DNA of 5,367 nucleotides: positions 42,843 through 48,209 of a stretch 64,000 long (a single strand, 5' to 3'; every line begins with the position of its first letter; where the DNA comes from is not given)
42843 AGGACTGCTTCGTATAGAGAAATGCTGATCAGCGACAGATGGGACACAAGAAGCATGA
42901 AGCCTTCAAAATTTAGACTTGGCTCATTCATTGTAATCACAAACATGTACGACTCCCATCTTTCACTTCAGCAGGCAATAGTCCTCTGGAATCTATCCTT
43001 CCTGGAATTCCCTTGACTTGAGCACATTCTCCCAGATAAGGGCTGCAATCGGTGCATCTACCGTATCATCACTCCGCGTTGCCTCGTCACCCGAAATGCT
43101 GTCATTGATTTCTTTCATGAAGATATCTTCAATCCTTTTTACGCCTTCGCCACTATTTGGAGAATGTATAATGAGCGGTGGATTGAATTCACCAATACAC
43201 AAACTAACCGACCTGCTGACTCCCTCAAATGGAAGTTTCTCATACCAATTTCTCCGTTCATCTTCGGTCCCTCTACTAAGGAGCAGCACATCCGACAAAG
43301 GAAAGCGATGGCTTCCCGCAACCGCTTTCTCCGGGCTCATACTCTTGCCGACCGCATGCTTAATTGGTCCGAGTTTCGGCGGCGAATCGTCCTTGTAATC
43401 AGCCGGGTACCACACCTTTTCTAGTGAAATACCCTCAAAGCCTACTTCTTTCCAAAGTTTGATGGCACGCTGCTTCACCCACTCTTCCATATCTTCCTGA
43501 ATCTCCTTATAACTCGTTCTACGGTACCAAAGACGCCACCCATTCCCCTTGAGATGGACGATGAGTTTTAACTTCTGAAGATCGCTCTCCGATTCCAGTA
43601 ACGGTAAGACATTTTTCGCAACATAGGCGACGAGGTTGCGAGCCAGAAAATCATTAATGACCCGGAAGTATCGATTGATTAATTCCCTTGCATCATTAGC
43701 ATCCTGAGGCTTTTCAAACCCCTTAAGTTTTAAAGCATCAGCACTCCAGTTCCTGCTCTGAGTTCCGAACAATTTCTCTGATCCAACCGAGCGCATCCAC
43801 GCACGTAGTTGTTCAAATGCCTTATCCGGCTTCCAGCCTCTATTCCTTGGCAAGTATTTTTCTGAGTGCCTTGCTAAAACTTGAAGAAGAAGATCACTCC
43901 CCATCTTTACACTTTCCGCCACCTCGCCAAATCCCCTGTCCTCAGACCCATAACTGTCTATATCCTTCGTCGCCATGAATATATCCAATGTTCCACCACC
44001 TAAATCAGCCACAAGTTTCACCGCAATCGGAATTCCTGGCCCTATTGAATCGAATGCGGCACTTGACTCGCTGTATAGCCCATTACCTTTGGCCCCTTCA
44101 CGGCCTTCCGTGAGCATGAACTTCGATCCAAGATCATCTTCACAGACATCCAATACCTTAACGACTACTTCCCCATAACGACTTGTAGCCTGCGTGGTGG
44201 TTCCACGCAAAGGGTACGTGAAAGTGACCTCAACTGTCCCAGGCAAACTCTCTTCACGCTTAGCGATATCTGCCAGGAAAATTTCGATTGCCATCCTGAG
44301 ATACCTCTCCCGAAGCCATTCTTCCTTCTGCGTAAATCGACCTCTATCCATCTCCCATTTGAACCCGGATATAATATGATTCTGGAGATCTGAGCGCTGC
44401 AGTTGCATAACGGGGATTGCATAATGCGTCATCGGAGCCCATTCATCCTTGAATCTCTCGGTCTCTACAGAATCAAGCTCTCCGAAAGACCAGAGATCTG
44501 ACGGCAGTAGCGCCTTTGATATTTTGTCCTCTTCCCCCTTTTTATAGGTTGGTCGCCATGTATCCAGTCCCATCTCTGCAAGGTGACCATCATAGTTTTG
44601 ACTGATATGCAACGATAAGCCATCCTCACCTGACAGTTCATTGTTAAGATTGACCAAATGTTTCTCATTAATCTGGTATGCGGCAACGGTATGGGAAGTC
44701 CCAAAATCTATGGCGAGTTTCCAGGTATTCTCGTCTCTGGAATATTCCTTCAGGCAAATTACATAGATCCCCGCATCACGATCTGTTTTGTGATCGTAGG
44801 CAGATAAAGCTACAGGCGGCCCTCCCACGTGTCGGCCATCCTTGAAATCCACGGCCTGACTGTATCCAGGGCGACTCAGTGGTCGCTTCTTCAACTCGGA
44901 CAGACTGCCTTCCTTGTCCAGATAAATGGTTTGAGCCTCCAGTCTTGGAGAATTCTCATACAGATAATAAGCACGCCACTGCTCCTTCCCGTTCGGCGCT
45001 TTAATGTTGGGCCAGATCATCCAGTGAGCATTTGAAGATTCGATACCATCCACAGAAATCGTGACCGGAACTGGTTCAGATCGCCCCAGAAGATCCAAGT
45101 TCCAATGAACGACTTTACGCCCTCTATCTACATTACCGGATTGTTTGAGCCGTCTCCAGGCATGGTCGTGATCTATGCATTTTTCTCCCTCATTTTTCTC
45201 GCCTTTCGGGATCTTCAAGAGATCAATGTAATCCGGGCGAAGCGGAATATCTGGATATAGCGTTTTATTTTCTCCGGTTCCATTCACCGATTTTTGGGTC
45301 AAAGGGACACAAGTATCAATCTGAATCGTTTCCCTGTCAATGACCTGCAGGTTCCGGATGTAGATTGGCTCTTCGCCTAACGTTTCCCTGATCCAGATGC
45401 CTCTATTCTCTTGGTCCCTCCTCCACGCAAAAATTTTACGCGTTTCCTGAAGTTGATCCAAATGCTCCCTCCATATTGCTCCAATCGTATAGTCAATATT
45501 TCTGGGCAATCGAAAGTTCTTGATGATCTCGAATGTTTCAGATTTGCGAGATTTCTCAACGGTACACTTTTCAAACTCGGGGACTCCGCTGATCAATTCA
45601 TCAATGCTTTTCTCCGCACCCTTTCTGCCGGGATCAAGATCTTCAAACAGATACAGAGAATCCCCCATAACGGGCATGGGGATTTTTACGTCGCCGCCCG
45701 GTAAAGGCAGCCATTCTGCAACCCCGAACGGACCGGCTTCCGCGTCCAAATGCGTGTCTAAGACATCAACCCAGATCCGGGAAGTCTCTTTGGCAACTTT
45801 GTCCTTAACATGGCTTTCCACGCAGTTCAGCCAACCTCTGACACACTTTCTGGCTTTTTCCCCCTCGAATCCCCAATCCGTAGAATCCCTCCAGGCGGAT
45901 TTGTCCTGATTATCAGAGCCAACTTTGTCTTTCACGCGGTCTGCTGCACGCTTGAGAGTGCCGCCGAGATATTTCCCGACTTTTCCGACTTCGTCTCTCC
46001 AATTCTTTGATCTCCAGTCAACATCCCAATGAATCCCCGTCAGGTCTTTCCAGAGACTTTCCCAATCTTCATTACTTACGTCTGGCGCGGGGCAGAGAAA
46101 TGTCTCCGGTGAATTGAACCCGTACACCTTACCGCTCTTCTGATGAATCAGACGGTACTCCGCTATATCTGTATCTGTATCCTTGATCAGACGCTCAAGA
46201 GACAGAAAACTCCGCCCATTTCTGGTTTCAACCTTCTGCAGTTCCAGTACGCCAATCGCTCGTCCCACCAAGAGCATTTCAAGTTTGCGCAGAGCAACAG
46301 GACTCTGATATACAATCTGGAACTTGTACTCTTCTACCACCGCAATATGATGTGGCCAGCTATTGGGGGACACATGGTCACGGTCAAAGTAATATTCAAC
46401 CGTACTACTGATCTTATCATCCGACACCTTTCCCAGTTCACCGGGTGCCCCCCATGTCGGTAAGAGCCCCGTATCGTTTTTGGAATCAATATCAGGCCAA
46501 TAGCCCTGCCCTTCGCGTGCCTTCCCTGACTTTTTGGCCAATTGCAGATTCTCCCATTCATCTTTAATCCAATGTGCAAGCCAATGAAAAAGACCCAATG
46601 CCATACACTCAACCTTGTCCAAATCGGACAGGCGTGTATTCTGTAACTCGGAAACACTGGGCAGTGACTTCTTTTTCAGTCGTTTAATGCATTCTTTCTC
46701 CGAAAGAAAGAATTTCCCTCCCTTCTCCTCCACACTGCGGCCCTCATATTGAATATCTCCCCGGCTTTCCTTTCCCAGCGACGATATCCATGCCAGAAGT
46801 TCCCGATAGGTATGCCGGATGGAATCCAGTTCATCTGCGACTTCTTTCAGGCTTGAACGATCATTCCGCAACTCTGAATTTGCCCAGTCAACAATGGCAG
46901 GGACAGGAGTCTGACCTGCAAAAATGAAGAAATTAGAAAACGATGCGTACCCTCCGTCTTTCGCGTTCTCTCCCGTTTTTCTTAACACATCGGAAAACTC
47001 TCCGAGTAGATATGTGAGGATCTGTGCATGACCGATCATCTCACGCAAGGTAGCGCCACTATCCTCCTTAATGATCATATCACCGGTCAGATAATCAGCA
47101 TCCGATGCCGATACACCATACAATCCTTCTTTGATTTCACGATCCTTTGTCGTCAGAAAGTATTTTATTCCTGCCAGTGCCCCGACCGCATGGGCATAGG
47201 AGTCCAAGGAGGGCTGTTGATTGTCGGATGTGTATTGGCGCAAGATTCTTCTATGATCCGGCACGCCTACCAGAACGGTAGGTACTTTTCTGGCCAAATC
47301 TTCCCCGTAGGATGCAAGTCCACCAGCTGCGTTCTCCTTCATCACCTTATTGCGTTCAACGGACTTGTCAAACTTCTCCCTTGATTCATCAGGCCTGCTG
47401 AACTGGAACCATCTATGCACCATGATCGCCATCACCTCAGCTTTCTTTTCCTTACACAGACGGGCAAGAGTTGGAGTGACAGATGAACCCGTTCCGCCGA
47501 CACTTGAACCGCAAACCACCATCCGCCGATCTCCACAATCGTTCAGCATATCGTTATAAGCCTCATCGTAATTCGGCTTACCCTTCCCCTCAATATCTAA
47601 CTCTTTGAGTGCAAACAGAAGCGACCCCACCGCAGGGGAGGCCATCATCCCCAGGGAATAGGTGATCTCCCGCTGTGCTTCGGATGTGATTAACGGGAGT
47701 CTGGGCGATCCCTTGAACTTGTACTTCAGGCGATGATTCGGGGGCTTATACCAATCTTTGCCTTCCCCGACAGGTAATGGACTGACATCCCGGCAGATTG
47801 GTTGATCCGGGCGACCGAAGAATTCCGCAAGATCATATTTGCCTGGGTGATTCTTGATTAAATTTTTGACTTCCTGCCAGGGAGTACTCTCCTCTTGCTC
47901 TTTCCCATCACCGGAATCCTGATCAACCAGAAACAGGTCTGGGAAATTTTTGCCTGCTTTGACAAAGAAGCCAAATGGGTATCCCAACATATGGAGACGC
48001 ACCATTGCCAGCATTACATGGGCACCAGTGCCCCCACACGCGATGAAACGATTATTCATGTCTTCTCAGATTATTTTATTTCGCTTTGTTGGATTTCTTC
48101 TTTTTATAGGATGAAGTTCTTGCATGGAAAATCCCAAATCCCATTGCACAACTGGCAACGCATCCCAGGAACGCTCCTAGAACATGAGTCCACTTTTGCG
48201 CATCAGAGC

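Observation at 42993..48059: Single polypeptide carrying both FtsZ/tubulin-type and actin/Hsp70-type nucleotide-binding signatures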

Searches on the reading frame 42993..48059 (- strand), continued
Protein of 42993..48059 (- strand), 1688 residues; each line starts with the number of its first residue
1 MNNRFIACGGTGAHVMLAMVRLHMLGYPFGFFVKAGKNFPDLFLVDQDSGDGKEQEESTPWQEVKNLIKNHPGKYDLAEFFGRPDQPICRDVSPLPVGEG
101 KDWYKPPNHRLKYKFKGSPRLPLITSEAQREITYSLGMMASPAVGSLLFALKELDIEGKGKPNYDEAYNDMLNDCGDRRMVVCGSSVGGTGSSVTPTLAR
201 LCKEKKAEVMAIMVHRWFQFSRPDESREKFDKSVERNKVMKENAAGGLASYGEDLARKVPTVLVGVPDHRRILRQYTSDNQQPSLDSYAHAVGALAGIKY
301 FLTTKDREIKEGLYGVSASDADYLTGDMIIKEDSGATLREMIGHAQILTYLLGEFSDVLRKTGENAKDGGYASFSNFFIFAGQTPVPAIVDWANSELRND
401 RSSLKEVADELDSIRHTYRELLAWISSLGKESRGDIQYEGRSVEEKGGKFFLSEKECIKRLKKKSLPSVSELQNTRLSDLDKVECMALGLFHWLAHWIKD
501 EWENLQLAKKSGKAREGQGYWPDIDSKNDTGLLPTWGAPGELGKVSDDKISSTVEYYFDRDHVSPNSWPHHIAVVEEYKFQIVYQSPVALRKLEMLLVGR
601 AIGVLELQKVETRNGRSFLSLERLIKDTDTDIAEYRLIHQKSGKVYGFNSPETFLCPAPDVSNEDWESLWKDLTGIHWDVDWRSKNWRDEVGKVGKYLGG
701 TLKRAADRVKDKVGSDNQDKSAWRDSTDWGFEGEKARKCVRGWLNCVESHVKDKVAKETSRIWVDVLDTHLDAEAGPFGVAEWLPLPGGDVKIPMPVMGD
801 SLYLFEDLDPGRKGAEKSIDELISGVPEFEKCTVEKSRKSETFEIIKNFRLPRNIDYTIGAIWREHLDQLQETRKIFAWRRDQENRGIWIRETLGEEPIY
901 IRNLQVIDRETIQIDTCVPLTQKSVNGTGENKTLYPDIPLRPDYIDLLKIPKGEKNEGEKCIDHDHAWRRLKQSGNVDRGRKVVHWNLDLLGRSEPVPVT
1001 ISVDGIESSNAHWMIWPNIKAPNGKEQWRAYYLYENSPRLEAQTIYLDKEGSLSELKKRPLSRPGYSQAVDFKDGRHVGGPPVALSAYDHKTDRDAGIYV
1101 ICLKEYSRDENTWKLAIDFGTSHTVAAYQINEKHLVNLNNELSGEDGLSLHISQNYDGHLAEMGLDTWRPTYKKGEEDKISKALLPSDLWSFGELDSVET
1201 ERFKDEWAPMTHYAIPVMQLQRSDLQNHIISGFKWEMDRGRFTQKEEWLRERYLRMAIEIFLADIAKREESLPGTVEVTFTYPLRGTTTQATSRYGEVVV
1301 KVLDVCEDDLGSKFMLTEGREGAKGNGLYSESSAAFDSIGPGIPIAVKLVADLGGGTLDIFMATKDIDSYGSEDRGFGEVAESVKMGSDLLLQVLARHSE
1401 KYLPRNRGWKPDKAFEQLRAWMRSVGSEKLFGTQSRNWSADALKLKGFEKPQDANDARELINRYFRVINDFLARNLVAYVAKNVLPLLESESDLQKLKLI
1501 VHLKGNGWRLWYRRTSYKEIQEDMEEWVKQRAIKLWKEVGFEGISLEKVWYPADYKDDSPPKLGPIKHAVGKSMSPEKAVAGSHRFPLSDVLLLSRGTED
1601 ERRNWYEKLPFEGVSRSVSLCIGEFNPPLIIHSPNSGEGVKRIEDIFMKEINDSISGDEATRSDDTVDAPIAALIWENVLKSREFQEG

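Call 87: search_protein_families(library=padloc, proteins=[L020:11719-13437:+, L020:13437-14210:+, L021:17491-19197:+, L021:19143-19913:+, L038:17060-18751:+, L049:22215-23879:+, L049:24171-25472:+, L049:25472-26089:+, L014:18859-19509:+, L007:22121-22876:+], max_evalue=0.001)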
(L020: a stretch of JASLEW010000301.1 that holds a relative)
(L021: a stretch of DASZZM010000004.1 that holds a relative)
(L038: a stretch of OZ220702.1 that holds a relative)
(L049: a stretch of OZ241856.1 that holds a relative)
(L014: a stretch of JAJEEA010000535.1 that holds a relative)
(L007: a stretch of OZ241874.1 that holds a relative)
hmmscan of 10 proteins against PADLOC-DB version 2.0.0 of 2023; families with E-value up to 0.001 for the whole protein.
L020:11719-13437:+ (573 aa): 1 family
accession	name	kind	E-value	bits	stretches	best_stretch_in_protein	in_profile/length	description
PDLC00595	ZorA1|ZorA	-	2.3e-06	24.7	1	392-496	272-380/487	MotA/ExbB/TolQ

L020:13437-14210:+ (258 aa): 5 families
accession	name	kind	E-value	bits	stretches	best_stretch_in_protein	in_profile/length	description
PDLC00608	ZorB1|ZorB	-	1.1e-07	29.4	1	10-205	18-174/243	MotB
PDLC00609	ZorB1|ZorB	-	8.8e-05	20.1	0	170-205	136-168/232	MotB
PDLC00612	ZorB1|ZorB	-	9.2e-05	20.1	1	46-205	57-219/293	MotB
PDLC00610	ZorB1|ZorB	-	0.00026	18.6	1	171-207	151-189/254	MotB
PDLC00611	ZorB1|ZorB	-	0.0005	17.8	0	10-90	21-98/240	MotB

L021:17491-19197:+ (569 aa): 7 families
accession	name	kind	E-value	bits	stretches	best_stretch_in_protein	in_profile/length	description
PDLC00595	ZorA1|ZorA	-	9.3e-08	29.3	1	362-508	246-396/487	MotA/ExbB/TolQ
PDLC00606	ZorA1|ZorA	-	2e-06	24.6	0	147-305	357-511/636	MotA/ExbB/TolQ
PDLC00637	ZorA2|ZorA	-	1.6e-05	21.9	1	254-398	241-387/420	MotA/ExbB/TolQ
PDLC00638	ZorA2|ZorA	-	5.3e-05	20.2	1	255-428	345-510/545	MotA/ExbB/TolQ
PDLC00601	ZorA1|ZorA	-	6.3e-05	19.8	1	206-516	334-628/699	MotA/ExbB/TolQ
PDLC03859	LmuB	-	0.00018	18.9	1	187-556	218-486/611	-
PDLC03842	LeoB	-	0.00019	18.4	0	311-440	280-408/568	-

L021:19143-19913:+ (257 aa): 4 families
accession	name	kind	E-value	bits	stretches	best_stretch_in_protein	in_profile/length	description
PDLC00608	ZorB1|ZorB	-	5.7e-09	33.7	1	28-207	18-174/243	MotB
PDLC00609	ZorB1|ZorB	-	1.1e-06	26.4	1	23-208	14-169/232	MotB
PDLC00612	ZorB1|ZorB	-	2e-05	22.3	0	53-207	62-219/293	MotB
PDLC00641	ZorB2|ZorB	-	0.00017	19.3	0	24-182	13-146/238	MotB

L038:17060-18751:+ (564 aa): 8 families
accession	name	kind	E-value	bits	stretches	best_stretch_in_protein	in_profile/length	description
PDLC00638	ZorA2|ZorA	-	3.8e-07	27.3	0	204-357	340-499/545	MotA/ExbB/TolQ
PDLC00640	ZorA2|ZorA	-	2.4e-06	24.5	1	341-474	359-487/590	MotA/ExbB/TolQ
PDLC00648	ZorA3|ZorA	-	2.8e-06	24.4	1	169-419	348-609/692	MotA/ExbB/TolQ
PDLC00606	ZorA1|ZorA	-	6.6e-06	22.8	0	176-246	350-423/636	MotA/ExbB/TolQ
PDLC00637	ZorA2|ZorA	-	4.9e-05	20.3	0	359-453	286-372/420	MotA/ExbB/TolQ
PDLC00598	ZorA1|ZorA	-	6e-05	19.6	0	138-284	505-654/663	MotA/ExbB/TolQ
PDLC00601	ZorA1|ZorA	-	6.1e-05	19.8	0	171-248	480-557/699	MotA/ExbB/TolQ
PDLC00602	ZorA1|ZorA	-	0.00022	18.2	0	168-277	532-638/648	MotA/ExbB/TolQ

L049:22215-23879:+ (555 aa): 0 families

L049:24171-25472:+ (434 aa): 12 families
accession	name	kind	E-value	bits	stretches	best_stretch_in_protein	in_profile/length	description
PDLC00648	ZorA3|ZorA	-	2.9e-09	34.2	1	56-387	215-535/692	MotA/ExbB/TolQ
PDLC00600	ZorA1|ZorA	-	1.4e-08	31.8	1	276-411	271-410/677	MotA/ExbB/TolQ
PDLC00601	ZorA1|ZorA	-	1.9e-08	31.4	1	132-414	329-608/699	MotA/ExbB/TolQ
PDLC00640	ZorA2|ZorA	-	3.2e-08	30.7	1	12-272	325-579/590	MotA/ExbB/TolQ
PDLC00637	ZorA2|ZorA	-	1.8e-07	28.3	1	281-413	162-292/420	MotA/ExbB/TolQ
PDLC00598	ZorA1|ZorA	-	3.1e-07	27.2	1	117-409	345-548/663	MotA/ExbB/TolQ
PDLC00638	ZorA2|ZorA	-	4.1e-07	27.2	0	55-268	321-524/545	MotA/ExbB/TolQ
PDLC00647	ZorA3|ZorA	-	1.3e-06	25.2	1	20-407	267-724/780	MotA/ExbB/TolQ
PDLC00650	ZorA3|ZorA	-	4e-05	20.3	1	20-411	402-797/1063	MotA/ExbB/TolQ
PDLC00599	ZorA1|ZorA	-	6.5e-05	19.8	1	190-419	318-535/631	MotA/ExbB/TolQ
PDLC00595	ZorA1|ZorA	-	0.00024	18.1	1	304-411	256-363/487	MotA/ExbB/TolQ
PDLC00635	ZorA2|ZorA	-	0.00033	17.8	0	329-422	279-373/505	MotA/ExbB/TolQ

L049:25472-26089:+ (206 aa): 1 family
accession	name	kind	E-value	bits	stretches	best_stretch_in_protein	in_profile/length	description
PDLC03864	LmuB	-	0.00057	16.5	1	17-81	231-297/657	-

L014:18859-19509:+ (217 aa): 4 families
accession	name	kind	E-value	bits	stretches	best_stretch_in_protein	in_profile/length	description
PDLC04833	PDC-S03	-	3.9e-14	50.6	1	59-180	36-169/207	-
PDLC04832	PDC-S03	-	2.9e-10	38.2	1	93-200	63-170/188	-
PDLC04835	PDC-S03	-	3.3e-06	24.8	1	60-170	22-144/207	-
PDLC04834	PDC-S03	-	7.7e-06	23.7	1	110-210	77-176/184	-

L007:22121-22876:+ (252 aa): 7 families
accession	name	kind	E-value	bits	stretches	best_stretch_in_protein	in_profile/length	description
PDLC00610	ZorB1|ZorB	-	1.3e-46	157.2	2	143-252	126-240/254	MotB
PDLC00612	ZorB1|ZorB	-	3.2e-38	130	2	150-251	173-271/293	MotB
PDLC00608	ZorB1|ZorB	-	1.2e-35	121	1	10-252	17-231/243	MotB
PDLC00609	ZorB1|ZorB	-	7.7e-17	59.6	2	162-248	132-216/232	MotB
PDLC00641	ZorB2|ZorB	-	9.7e-13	46.3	1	158-247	128-223/238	MotB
PDLC00651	ZorB3|ZorB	-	7.5e-07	26.9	0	164-206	124-168/215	MotB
PDLC00611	ZorB1|ZorB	-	0.00049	17.8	0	10-70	20-85/240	MotB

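Call 98: search_dna_similar(query=window:42993-48059:-, collection=plasmids, mode=protein, max_rows=10)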
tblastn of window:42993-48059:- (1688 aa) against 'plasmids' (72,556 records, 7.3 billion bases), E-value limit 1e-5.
No match.

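Call 100: search_dna_similar(query=window:42993-48059:-, collection=phages, mode=protein, max_rows=10)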
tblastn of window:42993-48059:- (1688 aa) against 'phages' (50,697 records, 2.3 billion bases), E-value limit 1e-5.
No match.

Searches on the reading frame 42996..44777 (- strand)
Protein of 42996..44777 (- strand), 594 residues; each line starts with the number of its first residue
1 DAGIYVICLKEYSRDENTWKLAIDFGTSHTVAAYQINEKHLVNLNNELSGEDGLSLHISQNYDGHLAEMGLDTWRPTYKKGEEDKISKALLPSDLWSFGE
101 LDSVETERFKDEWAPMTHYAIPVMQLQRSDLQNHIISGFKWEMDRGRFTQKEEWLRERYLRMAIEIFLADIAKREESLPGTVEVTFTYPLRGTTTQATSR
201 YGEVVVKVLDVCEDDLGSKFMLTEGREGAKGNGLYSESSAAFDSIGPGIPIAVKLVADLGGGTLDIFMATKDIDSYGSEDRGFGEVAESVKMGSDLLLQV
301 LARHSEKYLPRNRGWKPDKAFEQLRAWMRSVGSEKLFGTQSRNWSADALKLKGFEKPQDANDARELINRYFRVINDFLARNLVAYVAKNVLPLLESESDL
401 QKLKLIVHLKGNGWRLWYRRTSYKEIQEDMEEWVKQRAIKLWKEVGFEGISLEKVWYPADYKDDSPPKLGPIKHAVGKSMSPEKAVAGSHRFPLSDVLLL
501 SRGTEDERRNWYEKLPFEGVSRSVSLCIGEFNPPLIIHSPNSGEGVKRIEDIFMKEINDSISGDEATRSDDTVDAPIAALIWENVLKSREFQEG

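Call 65: search_solved_structures(query=A11, max_evalue=1, show_alignments=1)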
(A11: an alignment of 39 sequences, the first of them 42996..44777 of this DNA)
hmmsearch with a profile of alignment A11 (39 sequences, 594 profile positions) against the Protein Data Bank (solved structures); distinct sequences matched with E-value up to 1: 94 (the best 60 are shown).
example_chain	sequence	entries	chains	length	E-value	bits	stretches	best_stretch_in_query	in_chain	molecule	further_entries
8w1m_A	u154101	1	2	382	0.0044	19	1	233-296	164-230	Chaperone protein DnaK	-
5aqm_A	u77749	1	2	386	0.0055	18.7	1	220-300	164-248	HEAT SHOCK COGNATE 71 KDA PROTEIN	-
2v7z_A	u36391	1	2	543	0.0062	18.5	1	232-297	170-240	HEAT SHOCK COGNATE 71 KDA PROTEIN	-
5aqw_A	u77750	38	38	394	0.0065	18.4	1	219-299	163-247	HEAT SHOCK 70 KDA PROTEIN 1A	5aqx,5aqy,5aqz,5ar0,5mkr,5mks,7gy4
3jxu_A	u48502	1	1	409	0.0066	18.4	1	219-299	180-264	Heat shock 70 kDa protein 1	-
5umb_A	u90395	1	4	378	0.0067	18.4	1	216-294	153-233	Chaperone DnaK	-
6nhk_A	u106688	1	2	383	0.0068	18.4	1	232-296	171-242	Stress-70 protein, mitochondrial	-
4kbo_A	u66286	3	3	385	0.0069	18.4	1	232-296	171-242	Stress-70 protein, mitochondrial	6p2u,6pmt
2v7y_A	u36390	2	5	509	0.0069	18.4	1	218-296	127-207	CHAPERONE PROTEIN DNAK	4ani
5bpm_A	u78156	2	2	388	0.0071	18.3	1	219-301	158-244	Heat shock 70 kDa protein 1A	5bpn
8d1p_A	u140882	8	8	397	0.0072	18.3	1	216-294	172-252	Chaperone DnaK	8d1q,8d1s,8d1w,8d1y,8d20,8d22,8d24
6fhk_A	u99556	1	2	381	0.0077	18.2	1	219-299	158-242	Heat shock 70 kDa protein 1A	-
3d2e_B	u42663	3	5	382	0.0078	18.2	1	219-299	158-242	Heat shock 70 kDa protein 1 | Heat shock 70 kDa protein 1A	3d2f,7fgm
4io8_A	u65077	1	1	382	0.0078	18.2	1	219-299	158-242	Heat shock 70kDa protein 1A variant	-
5bn9_A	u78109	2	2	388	0.0079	18.2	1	219-299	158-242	Heat shock 70 kDa protein 1A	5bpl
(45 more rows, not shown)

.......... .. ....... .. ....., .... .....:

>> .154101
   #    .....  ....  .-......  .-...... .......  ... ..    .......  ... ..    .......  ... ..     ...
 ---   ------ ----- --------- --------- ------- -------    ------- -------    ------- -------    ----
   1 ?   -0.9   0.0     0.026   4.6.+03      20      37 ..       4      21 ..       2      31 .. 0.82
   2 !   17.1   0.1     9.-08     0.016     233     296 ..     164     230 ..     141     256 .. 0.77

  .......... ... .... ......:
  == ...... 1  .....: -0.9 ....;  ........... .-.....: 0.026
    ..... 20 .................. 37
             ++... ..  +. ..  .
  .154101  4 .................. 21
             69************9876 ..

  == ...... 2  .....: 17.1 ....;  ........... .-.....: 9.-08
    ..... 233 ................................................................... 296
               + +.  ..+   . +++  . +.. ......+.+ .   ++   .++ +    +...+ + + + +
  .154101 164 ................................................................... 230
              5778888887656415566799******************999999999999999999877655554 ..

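Call 88: search_protein_families(library=pfam, alignment_id=A11, max_evalue=1)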
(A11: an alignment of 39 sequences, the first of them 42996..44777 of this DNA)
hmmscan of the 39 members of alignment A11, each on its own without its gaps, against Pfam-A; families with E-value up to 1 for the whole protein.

A. member 1, window:42996-44777:- (594 aa): 0 families

B. families by the number of members that match (of 39 scanned): 10 families
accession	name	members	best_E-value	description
PF24607.1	CBM_AftD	1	0.012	Arabinofuranosyltransferase D, third carbohydrate binding module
PF21582.3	CBM30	1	0.039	Carbohydrate binding domain 30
PF25437.1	BRWD1_N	1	0.059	BRWD1-like, N-terminal domain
PF11225.14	DUF3024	1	0.06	Domain of unknown function (DUF3024)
PF20789.3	4HBT_3C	1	0.064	Acyl-CoA thioesterase C-terminal domain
PF06701.19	MIB_HERC2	1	0.083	Mib_herc2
PF03895.21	YadA_anchor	1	0.18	YadA-like membrane anchor domain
PF25219.1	Znf_Tenuivirus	1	0.24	Zinc finger, Tenuivirus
PF00012.26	HSP70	1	0.38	Hsp70 protein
PF06723.19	MreB_Mbl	1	0.46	MreB/Mbl protein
